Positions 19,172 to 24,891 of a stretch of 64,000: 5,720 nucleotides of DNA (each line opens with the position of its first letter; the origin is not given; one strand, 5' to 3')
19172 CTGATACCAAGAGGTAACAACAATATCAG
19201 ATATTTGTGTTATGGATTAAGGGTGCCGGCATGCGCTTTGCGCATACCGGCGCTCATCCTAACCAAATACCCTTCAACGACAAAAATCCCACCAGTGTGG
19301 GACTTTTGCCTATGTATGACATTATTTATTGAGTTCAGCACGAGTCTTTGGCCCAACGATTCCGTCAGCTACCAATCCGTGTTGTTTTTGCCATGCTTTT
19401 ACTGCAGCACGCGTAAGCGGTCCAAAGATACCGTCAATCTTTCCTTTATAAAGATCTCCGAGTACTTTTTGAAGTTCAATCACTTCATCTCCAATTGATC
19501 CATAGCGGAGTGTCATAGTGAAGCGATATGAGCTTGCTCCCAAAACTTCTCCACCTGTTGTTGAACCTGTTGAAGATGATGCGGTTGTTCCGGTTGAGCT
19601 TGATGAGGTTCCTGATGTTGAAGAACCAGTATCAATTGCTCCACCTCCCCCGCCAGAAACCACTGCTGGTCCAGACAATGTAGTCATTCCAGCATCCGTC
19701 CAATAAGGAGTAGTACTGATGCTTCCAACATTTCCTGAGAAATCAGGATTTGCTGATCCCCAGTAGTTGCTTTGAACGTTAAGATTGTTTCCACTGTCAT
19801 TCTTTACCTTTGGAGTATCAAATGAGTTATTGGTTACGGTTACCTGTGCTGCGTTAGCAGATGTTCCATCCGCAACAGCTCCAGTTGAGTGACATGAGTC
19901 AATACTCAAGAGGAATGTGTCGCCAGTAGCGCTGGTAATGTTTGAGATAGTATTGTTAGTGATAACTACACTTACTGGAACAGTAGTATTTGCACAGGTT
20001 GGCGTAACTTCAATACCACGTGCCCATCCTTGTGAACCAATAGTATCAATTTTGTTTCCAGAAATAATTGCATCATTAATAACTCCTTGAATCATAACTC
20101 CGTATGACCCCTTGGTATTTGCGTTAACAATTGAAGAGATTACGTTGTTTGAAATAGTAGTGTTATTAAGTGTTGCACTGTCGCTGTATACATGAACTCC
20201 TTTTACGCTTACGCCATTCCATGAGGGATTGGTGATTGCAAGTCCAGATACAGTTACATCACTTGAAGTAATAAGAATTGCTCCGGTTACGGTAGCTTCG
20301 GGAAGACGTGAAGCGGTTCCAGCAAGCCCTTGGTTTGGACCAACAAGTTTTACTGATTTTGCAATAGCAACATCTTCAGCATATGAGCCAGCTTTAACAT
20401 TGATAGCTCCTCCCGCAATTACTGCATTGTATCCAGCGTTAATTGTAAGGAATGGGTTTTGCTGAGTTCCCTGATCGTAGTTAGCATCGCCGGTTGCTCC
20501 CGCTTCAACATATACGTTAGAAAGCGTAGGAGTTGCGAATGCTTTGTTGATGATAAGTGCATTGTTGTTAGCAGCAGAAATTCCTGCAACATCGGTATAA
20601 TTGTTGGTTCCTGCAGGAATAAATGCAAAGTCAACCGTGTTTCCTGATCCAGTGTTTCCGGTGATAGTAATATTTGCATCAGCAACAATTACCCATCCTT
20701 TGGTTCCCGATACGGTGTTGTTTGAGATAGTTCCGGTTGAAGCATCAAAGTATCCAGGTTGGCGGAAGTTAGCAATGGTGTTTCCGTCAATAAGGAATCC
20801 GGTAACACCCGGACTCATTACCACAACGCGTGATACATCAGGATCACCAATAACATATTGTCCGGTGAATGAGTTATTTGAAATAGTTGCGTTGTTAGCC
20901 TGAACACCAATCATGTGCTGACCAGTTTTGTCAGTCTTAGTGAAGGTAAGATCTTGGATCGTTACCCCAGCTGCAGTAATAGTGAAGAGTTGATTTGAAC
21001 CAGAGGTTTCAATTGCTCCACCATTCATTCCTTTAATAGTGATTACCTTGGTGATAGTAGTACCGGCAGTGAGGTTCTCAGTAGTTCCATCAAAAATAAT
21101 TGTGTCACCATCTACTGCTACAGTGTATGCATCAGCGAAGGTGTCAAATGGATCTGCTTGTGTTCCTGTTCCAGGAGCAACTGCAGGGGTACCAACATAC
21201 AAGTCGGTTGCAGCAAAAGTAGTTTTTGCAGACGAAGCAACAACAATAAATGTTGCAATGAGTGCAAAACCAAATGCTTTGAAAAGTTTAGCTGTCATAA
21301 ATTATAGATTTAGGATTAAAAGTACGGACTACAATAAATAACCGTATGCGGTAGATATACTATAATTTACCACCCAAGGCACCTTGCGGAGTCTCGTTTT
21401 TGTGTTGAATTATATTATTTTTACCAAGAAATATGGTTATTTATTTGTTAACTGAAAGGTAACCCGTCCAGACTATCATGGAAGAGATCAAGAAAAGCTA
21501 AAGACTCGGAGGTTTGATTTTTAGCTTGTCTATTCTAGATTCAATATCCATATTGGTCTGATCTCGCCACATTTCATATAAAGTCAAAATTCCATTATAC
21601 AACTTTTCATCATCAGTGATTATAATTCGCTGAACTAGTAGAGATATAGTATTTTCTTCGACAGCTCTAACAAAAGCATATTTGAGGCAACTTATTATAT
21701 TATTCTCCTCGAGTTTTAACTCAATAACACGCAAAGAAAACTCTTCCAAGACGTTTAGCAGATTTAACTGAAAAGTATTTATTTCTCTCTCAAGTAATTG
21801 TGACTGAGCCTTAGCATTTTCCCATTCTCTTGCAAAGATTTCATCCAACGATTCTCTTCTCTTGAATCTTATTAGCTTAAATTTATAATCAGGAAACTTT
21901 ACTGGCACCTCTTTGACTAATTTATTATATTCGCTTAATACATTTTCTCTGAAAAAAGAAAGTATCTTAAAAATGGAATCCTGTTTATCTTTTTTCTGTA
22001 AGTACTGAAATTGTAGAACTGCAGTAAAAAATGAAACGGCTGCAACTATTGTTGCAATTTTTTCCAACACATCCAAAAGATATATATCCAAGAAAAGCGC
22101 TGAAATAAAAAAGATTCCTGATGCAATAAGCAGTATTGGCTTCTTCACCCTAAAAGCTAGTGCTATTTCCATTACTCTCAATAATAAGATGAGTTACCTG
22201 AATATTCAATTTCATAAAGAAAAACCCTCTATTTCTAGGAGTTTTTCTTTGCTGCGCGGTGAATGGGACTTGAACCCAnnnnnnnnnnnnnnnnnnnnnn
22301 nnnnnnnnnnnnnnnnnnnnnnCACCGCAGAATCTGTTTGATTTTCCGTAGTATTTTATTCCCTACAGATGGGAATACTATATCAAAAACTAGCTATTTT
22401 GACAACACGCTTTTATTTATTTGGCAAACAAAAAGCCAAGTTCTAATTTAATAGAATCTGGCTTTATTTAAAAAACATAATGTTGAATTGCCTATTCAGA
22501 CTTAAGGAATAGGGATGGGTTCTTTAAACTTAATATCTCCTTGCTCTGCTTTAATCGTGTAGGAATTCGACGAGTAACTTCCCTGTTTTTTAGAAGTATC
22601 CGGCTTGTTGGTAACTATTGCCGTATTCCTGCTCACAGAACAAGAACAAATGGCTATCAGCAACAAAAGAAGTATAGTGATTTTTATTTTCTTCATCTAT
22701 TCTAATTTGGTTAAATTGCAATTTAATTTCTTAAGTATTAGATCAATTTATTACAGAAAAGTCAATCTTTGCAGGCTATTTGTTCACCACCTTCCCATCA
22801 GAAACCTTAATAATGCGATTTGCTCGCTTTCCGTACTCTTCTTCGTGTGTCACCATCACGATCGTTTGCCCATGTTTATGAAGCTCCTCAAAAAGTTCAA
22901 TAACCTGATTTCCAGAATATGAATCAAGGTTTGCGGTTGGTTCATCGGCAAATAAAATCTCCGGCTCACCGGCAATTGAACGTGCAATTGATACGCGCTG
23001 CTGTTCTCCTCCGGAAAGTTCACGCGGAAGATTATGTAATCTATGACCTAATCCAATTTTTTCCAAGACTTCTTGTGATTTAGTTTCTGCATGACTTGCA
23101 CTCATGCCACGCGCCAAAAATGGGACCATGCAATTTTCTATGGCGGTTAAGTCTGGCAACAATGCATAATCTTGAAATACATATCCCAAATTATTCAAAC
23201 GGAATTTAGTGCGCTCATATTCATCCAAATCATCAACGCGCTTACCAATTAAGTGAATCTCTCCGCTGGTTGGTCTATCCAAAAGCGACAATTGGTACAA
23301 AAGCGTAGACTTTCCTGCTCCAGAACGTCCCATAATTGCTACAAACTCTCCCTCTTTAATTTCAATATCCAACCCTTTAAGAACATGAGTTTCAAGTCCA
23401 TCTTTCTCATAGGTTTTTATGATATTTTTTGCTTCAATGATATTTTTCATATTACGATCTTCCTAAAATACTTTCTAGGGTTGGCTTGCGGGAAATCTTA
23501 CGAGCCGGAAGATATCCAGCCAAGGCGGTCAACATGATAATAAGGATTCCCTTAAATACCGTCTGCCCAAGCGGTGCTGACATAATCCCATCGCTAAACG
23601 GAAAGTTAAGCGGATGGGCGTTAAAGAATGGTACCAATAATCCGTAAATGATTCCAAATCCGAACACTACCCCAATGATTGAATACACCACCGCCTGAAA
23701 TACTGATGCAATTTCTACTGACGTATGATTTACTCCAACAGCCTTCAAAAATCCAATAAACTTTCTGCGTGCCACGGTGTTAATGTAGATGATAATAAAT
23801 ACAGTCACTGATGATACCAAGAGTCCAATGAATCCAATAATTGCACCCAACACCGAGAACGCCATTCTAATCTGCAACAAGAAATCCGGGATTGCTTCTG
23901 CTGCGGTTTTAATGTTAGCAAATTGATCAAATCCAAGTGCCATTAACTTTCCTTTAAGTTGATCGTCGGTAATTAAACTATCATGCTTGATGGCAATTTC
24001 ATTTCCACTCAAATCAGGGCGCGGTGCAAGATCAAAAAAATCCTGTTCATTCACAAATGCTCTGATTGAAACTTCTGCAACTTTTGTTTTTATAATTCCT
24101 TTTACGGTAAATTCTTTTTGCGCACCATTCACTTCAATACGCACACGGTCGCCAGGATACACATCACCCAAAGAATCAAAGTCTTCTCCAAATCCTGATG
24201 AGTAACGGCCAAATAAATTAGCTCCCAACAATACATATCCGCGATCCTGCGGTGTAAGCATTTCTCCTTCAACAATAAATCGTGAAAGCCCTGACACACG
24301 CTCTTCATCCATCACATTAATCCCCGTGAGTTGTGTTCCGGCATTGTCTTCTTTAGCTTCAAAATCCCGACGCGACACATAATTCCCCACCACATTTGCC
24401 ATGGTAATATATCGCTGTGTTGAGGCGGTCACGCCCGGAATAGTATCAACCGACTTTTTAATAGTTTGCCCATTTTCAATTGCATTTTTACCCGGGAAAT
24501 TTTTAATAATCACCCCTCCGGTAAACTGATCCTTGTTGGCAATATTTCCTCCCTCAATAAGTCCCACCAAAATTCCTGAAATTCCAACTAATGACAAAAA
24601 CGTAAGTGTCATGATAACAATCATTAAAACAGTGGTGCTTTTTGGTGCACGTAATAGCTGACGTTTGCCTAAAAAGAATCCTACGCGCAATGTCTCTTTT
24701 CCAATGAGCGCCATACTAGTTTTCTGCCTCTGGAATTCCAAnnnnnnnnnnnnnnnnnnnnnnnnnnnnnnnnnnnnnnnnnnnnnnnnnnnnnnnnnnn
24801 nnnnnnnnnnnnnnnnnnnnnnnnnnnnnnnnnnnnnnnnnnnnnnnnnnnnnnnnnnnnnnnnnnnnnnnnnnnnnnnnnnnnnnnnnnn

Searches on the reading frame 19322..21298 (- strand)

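Call 14: search_protein_families(library=pfam, proteins=[window:19322-21298:-], max_evalue=0.001)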
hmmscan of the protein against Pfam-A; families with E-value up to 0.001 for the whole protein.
window:19322-21298:- (658 aa): 2 families
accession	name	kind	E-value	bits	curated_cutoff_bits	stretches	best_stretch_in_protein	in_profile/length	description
PF01471.23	PG_binding_1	-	1.2e-16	61.1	23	1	603-656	2-57/57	Putative peptidoglycan binding domain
PF09374.15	PG_binding_3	-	1.6e-05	25.4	24.6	0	609-639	6-36/76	Predicted Peptidoglycan domain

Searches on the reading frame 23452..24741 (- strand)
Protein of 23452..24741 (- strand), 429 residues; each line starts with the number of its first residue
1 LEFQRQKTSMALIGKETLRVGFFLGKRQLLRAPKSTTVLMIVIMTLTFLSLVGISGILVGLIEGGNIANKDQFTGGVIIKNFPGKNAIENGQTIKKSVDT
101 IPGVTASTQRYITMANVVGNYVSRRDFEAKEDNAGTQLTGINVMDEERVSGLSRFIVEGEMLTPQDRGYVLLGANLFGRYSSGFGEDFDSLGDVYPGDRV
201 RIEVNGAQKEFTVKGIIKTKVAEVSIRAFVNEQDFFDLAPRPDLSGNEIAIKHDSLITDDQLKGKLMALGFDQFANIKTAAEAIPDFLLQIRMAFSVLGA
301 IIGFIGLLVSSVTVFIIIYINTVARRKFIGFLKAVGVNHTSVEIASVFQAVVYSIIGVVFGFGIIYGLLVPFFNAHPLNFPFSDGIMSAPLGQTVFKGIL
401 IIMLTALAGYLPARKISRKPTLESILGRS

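Call 14: search_protein_families(library=pfam, proteins=[window:23452-24741:-], max_evalue=0.001)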
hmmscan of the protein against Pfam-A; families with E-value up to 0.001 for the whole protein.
window:23452-24741:- (429 aa): 1 family
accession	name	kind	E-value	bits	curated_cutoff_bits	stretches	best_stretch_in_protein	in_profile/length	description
PF02687.27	FtsX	-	4.4e-10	40.1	25.5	1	301-420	2-119/120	FtsX-like permease C-terminal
